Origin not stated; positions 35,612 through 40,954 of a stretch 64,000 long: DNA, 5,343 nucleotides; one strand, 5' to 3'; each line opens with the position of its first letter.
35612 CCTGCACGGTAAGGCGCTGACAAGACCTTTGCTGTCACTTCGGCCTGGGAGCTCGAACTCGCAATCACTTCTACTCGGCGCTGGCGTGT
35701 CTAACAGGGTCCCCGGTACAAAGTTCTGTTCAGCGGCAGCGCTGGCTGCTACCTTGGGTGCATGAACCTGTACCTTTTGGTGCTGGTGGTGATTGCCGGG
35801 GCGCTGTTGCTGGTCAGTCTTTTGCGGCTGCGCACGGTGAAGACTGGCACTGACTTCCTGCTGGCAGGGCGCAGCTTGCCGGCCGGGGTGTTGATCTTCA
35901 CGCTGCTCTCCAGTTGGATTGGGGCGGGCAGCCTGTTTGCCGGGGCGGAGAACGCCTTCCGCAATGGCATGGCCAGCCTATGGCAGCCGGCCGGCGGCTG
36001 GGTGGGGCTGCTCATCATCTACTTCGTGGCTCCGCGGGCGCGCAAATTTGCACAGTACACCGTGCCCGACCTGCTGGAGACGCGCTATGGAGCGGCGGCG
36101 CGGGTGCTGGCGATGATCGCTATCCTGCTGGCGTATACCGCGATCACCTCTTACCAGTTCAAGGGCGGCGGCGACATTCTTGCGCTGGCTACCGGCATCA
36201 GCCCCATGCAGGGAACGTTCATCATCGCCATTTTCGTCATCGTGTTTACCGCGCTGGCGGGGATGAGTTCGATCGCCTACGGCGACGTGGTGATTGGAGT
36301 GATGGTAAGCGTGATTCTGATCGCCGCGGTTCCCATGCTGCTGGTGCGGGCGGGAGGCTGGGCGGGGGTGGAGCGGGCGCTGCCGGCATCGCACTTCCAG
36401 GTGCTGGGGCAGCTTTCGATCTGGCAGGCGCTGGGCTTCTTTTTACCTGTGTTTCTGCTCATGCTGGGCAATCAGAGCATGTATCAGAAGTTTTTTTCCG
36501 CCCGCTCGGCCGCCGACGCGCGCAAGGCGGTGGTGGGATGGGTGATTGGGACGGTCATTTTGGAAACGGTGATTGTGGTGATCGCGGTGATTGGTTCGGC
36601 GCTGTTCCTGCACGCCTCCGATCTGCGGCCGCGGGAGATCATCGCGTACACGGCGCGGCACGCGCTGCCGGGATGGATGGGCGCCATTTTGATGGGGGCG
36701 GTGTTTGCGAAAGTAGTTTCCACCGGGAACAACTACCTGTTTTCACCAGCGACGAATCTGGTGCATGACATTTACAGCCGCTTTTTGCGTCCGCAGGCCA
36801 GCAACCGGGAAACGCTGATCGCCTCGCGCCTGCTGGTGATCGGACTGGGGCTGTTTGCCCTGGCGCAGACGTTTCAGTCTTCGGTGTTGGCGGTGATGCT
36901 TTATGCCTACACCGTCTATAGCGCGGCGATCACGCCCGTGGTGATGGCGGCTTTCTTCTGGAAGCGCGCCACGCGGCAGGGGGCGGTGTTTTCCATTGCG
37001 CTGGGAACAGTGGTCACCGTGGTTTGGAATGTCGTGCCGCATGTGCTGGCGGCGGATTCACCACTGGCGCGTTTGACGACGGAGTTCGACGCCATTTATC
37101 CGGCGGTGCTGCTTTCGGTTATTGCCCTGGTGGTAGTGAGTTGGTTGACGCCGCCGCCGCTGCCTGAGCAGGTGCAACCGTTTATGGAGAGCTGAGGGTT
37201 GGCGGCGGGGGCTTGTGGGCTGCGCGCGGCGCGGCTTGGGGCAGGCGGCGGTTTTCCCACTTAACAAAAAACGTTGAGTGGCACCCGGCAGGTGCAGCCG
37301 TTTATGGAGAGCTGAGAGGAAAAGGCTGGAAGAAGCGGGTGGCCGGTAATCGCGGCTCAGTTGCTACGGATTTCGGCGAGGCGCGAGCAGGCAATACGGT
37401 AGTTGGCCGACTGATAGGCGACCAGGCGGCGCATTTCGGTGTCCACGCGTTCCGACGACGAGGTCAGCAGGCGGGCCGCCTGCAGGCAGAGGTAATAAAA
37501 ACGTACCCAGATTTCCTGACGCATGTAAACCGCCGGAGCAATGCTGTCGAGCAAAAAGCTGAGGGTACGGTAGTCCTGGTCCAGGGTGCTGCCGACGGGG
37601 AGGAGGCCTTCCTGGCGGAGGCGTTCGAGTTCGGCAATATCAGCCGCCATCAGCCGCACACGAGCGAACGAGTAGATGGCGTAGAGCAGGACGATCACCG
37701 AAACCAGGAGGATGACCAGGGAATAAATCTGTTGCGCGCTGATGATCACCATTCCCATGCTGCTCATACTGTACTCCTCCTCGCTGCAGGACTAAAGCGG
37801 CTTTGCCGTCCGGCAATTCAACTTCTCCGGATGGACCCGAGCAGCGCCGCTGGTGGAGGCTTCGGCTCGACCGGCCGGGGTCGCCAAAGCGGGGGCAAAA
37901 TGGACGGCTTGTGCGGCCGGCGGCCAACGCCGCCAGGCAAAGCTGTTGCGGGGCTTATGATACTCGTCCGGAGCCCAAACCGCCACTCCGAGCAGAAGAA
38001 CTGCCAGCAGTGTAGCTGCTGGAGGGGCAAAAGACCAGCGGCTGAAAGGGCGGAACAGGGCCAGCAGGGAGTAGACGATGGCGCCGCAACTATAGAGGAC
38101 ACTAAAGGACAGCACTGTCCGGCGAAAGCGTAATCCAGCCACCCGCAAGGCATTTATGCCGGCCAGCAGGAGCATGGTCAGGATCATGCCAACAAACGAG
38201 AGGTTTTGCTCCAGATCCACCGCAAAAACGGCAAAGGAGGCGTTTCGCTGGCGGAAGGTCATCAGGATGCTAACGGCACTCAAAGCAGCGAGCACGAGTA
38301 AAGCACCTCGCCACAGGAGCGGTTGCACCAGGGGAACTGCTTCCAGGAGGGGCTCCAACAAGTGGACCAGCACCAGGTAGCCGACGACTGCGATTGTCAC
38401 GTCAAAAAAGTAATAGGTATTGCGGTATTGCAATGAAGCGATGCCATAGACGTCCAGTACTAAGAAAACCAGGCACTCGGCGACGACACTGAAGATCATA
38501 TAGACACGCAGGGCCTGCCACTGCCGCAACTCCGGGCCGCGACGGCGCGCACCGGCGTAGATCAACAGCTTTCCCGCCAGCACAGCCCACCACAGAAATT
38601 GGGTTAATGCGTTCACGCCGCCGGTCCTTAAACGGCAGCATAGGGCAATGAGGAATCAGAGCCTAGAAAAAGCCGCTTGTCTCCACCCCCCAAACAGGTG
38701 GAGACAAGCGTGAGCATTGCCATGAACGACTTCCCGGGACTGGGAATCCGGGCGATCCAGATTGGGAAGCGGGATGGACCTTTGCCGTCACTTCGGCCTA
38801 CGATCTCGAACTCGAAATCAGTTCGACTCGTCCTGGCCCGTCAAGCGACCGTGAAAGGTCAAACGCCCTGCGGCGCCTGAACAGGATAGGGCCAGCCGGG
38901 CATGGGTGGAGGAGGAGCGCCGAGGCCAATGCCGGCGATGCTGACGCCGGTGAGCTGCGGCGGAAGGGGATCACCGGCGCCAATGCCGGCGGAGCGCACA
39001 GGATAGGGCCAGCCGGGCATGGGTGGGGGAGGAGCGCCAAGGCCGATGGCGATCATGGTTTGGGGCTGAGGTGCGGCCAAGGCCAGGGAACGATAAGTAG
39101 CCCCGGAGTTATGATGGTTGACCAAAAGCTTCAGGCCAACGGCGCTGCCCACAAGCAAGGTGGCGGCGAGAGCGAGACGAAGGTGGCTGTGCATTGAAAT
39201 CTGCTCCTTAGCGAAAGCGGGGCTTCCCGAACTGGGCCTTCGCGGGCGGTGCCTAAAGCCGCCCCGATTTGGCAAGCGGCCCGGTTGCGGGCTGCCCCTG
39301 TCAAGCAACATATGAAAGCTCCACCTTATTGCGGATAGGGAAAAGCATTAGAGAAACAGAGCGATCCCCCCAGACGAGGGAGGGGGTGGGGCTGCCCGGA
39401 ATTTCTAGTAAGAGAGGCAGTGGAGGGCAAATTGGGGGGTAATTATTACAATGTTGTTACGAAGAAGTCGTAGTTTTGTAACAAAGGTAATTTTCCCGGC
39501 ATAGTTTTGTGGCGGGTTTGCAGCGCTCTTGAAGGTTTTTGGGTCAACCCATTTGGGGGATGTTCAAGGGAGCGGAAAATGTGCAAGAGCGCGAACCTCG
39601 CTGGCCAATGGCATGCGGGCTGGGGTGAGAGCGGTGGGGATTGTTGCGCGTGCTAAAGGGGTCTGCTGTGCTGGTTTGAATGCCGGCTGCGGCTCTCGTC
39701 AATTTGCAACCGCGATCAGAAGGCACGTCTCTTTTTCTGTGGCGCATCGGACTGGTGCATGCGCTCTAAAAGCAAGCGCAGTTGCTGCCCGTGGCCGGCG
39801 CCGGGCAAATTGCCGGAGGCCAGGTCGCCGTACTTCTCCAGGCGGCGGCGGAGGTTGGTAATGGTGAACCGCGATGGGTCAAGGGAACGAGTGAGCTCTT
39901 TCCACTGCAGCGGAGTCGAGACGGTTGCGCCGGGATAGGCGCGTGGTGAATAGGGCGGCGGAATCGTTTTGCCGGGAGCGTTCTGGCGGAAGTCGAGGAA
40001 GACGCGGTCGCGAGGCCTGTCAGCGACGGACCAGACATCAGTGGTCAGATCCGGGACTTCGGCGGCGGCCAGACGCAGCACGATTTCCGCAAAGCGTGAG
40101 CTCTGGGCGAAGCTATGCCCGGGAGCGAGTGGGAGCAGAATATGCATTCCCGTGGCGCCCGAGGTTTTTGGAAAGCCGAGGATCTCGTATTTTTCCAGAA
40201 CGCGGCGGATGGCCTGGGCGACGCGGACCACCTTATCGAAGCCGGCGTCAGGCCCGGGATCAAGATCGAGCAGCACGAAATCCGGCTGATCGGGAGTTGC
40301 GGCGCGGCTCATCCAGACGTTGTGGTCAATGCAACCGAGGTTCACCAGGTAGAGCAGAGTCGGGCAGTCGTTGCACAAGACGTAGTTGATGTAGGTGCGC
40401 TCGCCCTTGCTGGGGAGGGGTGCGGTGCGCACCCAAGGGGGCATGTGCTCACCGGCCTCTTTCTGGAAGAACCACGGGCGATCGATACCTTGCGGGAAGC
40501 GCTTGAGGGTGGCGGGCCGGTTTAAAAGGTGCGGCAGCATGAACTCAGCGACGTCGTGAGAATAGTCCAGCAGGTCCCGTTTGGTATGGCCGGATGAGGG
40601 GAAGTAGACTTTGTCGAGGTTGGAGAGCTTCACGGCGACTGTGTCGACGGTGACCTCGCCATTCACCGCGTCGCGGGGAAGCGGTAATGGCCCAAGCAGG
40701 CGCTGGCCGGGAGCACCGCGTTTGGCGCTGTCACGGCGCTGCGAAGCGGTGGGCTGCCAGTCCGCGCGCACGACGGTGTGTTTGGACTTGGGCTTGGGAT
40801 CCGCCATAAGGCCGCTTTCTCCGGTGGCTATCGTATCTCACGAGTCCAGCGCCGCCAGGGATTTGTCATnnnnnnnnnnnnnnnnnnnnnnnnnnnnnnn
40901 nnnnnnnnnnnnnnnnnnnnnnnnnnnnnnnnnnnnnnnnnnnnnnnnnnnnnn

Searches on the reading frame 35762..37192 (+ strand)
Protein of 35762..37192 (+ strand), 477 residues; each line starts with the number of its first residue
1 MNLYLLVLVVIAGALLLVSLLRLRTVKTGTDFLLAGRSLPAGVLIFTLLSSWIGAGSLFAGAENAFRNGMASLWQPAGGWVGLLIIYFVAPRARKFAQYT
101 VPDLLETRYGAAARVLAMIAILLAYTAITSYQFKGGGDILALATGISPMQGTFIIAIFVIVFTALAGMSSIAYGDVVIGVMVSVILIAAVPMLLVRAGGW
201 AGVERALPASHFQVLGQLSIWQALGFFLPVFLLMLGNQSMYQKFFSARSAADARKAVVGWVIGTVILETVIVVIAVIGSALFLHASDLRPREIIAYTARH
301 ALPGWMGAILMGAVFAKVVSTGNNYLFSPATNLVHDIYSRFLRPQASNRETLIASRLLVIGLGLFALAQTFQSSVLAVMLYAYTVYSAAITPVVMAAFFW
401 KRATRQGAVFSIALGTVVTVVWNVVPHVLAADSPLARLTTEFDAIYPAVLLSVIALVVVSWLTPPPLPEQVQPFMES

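Call 68: search_protein_families(library=ncbifam, proteins=[window:35762-37192:+], max_evalue=1e-10)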
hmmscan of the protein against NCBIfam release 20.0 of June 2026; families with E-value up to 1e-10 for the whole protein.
window:35762-37192:+ (477 aa): 7 families
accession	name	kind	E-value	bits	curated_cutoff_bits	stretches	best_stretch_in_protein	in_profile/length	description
TIGR00813.1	sss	superfamily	4e-42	144.7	184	1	32-415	1-411/411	sodium/solute symporter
TIGR02121.1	Na_Pro_sym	equivalog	2.2e-37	128.9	515.5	1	8-466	7-472/488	sodium/proline symporter PutP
TIGR03648.1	Na_symport_lg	subfamily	1.6e-28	99.4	320.75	2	301-474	357-540/547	VC_2705 family sodium/solute symporter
TIGR02119.1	panF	equivalog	2.1e-26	93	328.05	1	7-425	10-440/471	sodium/pantothenate symporter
NF011948.0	PRK15419.1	equivalog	3.5e-24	85.6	955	1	7-426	10-448/502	sodium/proline symporter PutP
NF007790.0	PRK10484.1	equivalog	2.4e-23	82.8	401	1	5-447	6-466/527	solute:sodium symporter family transporter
NF006903.2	PRK09395.1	subfamily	1.9e-11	43.1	750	1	9-459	42-514/552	cation/acetate symporter ActP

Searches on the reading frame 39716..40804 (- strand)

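Call 68: search_protein_families(library=ncbifam, proteins=[window:39716-40804:-], max_evalue=1e-10)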
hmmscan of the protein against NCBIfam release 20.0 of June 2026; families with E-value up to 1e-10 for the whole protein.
window:39716-40804:- (362 aa): 5 families
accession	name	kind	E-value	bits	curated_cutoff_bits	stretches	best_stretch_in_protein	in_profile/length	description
TIGR02776.1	NHEJ_ligase_prk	equivalog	2.3e-73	248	373.2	1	43-326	309-579/587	DNA ligase D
TIGR02778.1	ligD_pol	equivalog_domain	2.4e-68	230.4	214.7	1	58-305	1-244/245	non-homologous end-joining DNA ligase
NF004628.0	PRK05972.1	subfamily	1e-60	205.9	895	1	43-325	575-844/870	ATP-dependent DNA ligase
NF007211.0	PRK09633.1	equivalog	3.5e-56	190.8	774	1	57-328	322-586/610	DNA ligase D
NF007210.0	PRK09632.1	equivalog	2e-55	188.4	989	1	49-329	6-288/781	ATP-dependent DNA ligase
